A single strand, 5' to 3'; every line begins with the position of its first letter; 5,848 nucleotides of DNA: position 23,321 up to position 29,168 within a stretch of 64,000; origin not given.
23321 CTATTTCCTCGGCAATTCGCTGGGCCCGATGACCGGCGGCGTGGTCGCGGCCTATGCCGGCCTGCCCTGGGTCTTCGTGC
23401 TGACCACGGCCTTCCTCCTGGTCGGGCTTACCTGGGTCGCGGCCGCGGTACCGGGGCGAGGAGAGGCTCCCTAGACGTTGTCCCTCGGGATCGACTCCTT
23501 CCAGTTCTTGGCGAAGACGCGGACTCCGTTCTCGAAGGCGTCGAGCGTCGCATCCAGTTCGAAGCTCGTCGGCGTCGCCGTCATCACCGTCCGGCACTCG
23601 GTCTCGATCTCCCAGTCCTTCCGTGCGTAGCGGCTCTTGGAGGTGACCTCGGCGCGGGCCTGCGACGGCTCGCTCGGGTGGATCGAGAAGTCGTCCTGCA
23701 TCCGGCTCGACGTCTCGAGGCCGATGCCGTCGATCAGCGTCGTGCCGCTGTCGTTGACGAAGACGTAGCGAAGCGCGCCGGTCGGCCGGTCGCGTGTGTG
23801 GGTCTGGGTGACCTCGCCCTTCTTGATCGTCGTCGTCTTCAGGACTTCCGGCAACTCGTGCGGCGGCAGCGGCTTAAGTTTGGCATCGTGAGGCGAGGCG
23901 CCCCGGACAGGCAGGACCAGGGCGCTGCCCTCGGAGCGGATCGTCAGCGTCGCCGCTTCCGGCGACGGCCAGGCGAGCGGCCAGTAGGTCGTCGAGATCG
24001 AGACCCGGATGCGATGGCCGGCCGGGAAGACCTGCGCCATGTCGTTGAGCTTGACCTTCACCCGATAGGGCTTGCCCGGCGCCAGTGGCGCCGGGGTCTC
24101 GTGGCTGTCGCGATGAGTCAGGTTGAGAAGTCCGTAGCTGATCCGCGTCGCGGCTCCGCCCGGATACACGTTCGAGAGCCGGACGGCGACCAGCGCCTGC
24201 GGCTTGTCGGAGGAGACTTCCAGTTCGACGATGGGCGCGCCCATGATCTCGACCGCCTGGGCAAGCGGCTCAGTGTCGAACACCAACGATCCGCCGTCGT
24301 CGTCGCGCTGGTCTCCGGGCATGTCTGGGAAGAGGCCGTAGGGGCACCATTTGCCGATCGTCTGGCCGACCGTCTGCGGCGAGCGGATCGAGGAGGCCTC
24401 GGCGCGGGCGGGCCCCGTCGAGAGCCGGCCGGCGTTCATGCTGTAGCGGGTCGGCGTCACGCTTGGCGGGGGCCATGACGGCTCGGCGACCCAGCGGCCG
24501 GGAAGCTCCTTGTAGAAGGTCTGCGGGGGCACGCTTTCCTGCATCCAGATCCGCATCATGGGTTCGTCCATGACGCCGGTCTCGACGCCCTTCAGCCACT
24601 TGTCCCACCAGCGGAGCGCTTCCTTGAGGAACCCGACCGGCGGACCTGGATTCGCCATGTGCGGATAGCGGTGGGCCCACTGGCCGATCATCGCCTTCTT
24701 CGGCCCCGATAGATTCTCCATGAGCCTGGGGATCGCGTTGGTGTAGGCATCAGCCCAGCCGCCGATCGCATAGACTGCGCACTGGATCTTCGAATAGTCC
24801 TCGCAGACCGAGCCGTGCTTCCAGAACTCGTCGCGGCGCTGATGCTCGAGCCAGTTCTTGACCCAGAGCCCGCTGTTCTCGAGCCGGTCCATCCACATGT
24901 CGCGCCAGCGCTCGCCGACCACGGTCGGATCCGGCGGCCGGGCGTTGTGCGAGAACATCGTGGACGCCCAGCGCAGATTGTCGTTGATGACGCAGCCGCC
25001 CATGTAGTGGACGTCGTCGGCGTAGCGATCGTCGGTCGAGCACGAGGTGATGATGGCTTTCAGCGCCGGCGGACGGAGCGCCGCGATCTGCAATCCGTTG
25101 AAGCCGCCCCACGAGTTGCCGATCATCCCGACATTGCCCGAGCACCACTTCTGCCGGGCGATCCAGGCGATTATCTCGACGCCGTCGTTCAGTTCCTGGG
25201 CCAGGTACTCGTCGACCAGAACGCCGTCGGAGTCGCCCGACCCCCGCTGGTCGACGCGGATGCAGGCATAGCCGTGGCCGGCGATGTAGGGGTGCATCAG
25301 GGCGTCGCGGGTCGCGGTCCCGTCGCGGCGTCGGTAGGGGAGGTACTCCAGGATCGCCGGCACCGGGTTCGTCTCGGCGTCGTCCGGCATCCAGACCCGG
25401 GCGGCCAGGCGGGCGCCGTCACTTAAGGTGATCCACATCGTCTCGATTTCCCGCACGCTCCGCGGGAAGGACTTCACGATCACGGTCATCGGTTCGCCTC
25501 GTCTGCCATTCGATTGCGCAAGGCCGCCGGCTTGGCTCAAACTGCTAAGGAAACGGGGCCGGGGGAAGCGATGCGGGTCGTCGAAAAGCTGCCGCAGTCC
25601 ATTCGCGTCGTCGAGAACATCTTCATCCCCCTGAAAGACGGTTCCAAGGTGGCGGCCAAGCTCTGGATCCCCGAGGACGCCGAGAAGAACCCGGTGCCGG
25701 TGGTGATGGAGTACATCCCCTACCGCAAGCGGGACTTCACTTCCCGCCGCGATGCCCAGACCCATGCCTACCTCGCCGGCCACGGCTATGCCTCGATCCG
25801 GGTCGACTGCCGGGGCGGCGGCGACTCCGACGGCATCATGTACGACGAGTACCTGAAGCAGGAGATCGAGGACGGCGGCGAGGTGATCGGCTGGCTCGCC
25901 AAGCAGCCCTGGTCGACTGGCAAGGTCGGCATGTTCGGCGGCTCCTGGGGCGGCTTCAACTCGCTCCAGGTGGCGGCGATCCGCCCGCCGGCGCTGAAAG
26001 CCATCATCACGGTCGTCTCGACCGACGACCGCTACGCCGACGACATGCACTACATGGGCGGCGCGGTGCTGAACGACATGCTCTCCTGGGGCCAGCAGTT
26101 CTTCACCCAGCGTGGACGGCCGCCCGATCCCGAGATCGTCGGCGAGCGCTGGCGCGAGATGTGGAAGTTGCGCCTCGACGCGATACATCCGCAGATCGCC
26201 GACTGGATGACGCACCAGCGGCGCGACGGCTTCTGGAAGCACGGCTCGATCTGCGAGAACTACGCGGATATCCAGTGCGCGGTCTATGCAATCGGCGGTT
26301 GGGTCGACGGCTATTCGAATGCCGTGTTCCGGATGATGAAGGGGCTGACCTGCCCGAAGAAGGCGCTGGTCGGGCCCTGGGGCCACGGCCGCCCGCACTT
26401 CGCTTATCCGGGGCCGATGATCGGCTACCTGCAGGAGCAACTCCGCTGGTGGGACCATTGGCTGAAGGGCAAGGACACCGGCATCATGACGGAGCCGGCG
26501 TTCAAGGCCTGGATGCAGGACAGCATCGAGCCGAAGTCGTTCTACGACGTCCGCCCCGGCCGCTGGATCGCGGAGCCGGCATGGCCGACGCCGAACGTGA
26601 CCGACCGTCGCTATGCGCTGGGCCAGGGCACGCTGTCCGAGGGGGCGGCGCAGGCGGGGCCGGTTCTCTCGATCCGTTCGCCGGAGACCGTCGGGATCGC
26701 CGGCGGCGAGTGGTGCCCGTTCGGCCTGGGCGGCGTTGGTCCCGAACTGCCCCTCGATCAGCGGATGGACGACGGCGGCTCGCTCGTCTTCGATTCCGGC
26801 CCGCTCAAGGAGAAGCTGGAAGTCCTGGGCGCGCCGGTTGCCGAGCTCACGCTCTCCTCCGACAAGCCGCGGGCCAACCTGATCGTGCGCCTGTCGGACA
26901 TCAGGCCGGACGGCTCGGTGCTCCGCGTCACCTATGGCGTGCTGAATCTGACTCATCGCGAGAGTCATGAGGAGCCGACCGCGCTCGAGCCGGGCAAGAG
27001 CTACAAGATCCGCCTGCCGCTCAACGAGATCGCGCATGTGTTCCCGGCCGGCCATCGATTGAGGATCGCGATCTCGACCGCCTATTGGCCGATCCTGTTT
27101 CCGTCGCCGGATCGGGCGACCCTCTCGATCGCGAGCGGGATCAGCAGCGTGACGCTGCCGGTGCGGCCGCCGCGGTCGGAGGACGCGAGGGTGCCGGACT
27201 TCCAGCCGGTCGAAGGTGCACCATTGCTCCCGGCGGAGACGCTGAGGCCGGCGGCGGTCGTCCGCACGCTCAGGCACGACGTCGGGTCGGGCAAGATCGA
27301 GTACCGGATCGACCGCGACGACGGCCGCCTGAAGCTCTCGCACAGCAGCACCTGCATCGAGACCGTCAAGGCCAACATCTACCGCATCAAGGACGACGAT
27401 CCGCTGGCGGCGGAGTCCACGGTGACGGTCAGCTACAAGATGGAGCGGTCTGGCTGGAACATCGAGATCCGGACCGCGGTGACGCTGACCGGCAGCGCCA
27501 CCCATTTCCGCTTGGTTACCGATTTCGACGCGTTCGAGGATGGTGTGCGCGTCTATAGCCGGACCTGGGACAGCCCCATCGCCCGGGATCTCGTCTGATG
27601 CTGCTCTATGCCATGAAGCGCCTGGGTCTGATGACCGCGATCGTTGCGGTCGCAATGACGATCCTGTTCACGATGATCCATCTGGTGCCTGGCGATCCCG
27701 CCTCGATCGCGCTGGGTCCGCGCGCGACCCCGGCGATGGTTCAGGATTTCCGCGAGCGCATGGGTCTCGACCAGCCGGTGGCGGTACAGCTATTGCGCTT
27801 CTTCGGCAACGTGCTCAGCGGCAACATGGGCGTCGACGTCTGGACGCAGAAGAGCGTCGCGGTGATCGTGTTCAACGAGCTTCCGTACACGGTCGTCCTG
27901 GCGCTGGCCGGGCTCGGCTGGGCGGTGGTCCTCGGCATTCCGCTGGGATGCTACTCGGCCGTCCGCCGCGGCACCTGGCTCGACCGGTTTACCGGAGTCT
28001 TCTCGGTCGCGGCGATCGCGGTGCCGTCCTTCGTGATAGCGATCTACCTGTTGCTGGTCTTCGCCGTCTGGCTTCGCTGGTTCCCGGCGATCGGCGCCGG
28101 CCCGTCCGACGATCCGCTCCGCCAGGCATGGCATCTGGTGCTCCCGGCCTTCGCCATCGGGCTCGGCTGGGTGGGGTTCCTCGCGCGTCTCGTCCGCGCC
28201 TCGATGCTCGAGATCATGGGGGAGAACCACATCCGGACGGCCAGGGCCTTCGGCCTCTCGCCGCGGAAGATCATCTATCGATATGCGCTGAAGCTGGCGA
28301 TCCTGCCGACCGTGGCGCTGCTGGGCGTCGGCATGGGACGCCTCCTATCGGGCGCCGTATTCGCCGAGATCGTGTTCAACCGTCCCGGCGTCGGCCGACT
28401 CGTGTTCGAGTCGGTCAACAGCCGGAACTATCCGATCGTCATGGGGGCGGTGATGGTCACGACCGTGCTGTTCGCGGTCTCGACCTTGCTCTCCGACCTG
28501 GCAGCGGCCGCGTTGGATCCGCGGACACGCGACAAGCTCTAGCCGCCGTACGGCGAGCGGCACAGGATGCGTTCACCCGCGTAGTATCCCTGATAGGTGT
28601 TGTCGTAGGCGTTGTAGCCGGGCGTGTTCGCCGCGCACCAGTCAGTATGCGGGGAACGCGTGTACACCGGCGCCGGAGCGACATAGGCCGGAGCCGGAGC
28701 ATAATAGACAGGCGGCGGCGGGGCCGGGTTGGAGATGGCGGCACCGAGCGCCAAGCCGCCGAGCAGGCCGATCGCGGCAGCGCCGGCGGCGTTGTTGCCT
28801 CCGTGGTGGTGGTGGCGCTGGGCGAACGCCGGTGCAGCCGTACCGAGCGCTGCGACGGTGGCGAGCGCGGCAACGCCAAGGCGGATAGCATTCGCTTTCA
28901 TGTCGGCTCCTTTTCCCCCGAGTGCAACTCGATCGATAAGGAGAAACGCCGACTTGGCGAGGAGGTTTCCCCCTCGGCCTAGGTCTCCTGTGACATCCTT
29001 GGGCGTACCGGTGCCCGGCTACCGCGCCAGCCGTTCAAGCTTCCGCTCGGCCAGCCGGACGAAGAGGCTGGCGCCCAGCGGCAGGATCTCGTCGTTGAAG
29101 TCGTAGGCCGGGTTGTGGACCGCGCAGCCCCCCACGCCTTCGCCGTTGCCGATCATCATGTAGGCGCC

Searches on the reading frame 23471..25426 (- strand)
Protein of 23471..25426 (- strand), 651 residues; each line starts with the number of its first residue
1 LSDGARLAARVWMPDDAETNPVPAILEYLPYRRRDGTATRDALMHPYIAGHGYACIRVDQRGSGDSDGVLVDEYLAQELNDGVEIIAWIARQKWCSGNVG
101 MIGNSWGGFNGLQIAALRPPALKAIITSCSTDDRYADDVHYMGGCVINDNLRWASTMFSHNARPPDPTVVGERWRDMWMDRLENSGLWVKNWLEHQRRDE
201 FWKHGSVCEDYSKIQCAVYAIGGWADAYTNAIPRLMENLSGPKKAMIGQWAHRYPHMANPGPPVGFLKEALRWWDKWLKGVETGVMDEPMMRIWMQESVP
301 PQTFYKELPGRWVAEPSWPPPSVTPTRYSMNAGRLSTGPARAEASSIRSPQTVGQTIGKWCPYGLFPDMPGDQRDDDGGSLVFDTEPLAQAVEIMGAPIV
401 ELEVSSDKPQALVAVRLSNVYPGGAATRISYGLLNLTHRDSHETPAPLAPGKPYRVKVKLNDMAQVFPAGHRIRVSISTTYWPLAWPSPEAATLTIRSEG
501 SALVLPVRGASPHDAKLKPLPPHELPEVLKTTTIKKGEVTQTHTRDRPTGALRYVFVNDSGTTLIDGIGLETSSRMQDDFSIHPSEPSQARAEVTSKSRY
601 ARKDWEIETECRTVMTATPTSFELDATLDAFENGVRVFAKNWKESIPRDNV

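Call 6: search_protein_families(library=pfam, proteins=[window:23471-25426:-], max_evalue=0.00001)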
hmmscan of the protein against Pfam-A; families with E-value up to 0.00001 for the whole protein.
window:23471-25426:- (651 aa): 5 families
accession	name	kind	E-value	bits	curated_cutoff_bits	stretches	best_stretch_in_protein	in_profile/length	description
PF02129.25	Peptidase_S15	-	1.8e-69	234.8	23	1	3-253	1-261/262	X-Pro dipeptidyl-peptidase (S15 family)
PF08530.16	PepX_C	-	1.2e-47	163.1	22.5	1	284-501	2-200/217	X-Pro dipeptidyl-peptidase C-terminal non-catalytic domain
PF00561.26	Abhydrolase_1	-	1.6e-10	41.5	25.8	1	46-180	21-150/245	alpha/beta hydrolase fold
PF12146.15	Hydrolase_4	-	6.8e-07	29.3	27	1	47-129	26-108/239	Serine aminopeptidase, S33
PF12697.13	Abhydrolase_6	-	5.7e-06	27.6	26.3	1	50-245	25-194/217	Alpha/beta hydrolase family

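Call 10: search_protein_families(library=ncbifam, proteins=[window:23471-25426:-])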
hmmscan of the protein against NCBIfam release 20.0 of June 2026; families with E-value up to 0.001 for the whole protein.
window:23471-25426:- (651 aa): 6 families
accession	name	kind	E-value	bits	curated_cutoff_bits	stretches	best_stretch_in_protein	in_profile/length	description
TIGR00976.1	CocE_NonD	subfamily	2.1e-73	248.2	66.3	1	3-486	5-510/550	CocE/NonD family hydrolase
NF003780.0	PRK05371.1-1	subfamily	2.9e-31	108.6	642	1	47-512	133-588/594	Xaa-Pro dipeptidyl-peptidase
NF003782.0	PRK05371.1-3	subfamily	6.7e-11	41.3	711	1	93-509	255-643/648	Xaa-Pro dipeptidyl-peptidase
NF003781.0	PRK05371.1-2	equivalog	1.5e-07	30.2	881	0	92-418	360-680/805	Xaa-Pro dipeptidyl-peptidase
NF047920.1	lactonase_UilS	equivalog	6.1e-05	22.9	400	1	50-129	50-129/285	UilS family quorum-quenching N-acyl-homoserine lactonase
NF051487.1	bifunc_PcaCD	exception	0.00046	19.4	430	1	53-138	199-278/413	bifunctional 4-carboxymuconolactone decarboxylase/3-oxoadipate enol-lactonase PcaCD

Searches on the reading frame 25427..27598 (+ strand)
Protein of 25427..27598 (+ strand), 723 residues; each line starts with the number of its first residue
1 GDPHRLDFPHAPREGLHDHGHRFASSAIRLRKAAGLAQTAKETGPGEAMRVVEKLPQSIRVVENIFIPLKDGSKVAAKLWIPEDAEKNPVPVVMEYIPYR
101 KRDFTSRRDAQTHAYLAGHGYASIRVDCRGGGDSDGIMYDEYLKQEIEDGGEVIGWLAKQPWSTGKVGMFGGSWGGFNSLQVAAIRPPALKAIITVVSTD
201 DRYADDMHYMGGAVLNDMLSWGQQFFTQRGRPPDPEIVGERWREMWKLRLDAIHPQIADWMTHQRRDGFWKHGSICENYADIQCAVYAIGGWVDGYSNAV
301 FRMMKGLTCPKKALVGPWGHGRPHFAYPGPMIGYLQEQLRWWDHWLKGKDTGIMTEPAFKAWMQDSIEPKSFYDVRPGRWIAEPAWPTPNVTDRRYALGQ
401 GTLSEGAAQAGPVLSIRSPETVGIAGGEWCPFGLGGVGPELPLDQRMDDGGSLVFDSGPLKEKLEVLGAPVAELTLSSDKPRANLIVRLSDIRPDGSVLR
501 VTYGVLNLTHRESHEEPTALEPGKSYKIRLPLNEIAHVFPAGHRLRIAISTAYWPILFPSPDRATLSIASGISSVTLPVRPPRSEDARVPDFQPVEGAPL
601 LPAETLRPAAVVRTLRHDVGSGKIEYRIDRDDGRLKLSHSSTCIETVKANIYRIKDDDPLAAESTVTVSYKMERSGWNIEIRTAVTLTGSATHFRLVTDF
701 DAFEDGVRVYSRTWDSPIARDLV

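Call 6: search_protein_families(library=pfam, proteins=[window:25427-27598:+], max_evalue=0.00001)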
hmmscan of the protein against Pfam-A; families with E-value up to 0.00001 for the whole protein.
window:25427-27598:+ (723 aa): 4 families
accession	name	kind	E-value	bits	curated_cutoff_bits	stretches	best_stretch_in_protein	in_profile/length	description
PF02129.25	Peptidase_S15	-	6.4e-63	213.3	23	1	71-321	1-261/262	X-Pro dipeptidyl-peptidase (S15 family)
PF08530.16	PepX_C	-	5e-43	148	22.5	1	352-567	2-194/217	X-Pro dipeptidyl-peptidase C-terminal non-catalytic domain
PF00561.26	Abhydrolase_1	-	1.8e-08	34.8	25.8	1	115-235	22-137/245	alpha/beta hydrolase fold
PF12146.15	Hydrolase_4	-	5.7e-06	26.2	27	1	107-195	18-106/239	Serine aminopeptidase, S33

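Call 10: search_protein_families(library=ncbifam, proteins=[window:25427-27598:+])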
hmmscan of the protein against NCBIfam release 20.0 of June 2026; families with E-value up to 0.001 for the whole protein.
window:25427-27598:+ (723 aa): 5 families
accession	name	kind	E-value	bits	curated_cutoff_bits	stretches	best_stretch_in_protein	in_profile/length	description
TIGR00976.1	CocE_NonD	subfamily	9e-75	252.7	66.3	1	69-561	3-513/550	CocE/NonD family hydrolase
NF003780.0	PRK05371.1-1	subfamily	2.3e-24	85.8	642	1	110-579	128-582/594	Xaa-Pro dipeptidyl-peptidase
NF003782.0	PRK05371.1-3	subfamily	1.7e-10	39.9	711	1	152-582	233-644/648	Xaa-Pro dipeptidyl-peptidase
NF047920.1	lactonase_UilS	equivalog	2.1e-06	27.7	400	1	117-198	49-130/285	UilS family quorum-quenching N-acyl-homoserine lactonase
NF003781.0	PRK05371.1-2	equivalog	7.3e-05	21.3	881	0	501-551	725-775/805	Xaa-Pro dipeptidyl-peptidase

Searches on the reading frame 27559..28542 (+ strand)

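Call 6: search_protein_families(library=pfam, proteins=[window:27559-28542:+], max_evalue=0.00001)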
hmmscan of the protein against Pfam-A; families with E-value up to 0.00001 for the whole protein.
window:27559-28542:+ (327 aa): 2 families
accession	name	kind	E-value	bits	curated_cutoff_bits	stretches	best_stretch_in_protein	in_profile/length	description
PF00528.27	BPD_transp_1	-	1.7e-38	132.7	26.4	1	126-324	1-183/184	Binding-protein-dependent transport system inner membrane component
PF19300.4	BPD_transp_1_N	-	3.7e-11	43.6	23.8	1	14-90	1-77/114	Binding-prot-dependent transport system membrane comp, N-term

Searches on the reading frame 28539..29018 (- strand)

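Call 48: search_protein_families(library=pfam, proteins=[window:28539-29018:-], max_evalue=0.001)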
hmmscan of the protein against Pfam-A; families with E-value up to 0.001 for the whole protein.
window:28539-29018:- (159 aa): 1 family
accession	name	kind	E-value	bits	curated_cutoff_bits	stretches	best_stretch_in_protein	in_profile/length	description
PF12778.12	PXPV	-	0.00012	22.4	23.1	1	99-119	1-21/22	PXPV repeat (3 copies)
